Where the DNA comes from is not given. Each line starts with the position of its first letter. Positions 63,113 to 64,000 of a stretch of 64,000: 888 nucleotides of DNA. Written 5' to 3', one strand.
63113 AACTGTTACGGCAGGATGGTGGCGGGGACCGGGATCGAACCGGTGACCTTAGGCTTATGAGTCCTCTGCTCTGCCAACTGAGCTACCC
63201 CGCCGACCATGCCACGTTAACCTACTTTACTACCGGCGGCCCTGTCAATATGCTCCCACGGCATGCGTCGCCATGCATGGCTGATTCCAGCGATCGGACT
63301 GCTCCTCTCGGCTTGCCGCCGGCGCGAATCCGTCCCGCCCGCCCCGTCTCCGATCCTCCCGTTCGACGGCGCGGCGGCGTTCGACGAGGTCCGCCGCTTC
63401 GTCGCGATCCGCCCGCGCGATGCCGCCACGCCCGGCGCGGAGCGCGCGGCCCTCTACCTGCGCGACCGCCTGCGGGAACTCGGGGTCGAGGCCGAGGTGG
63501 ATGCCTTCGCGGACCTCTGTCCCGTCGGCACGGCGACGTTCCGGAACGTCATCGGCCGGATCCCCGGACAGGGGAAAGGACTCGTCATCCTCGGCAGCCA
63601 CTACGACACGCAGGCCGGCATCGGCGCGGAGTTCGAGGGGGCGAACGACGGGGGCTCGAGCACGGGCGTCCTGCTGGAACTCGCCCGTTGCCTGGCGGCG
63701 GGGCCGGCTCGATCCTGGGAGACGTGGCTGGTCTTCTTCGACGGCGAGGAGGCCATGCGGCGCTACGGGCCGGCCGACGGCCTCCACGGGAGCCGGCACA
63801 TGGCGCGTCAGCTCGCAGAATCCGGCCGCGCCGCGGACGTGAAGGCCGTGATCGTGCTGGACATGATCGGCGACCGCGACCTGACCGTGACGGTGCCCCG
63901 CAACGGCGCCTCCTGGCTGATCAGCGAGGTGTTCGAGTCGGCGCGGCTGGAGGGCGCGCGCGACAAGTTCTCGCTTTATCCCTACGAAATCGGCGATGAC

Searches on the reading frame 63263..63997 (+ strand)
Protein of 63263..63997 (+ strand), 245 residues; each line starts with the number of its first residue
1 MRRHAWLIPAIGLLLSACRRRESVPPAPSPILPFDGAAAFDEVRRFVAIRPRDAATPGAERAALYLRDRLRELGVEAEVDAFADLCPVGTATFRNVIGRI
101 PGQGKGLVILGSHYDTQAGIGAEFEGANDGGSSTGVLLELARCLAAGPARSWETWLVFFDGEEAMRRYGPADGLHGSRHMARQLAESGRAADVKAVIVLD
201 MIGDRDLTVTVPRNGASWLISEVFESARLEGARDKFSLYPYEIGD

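Call 88: search_protein_families(library=pfam, proteins=[window:63263-63997:+], max_evalue=0.001)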
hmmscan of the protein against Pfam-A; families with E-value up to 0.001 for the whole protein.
window:63263-63997:+ (245 aa): 1 family
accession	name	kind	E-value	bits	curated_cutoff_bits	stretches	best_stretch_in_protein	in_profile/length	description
PF04389.22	Peptidase_M28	-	2.5e-21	76.7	21.3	1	95-228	1-122/193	Peptidase family M28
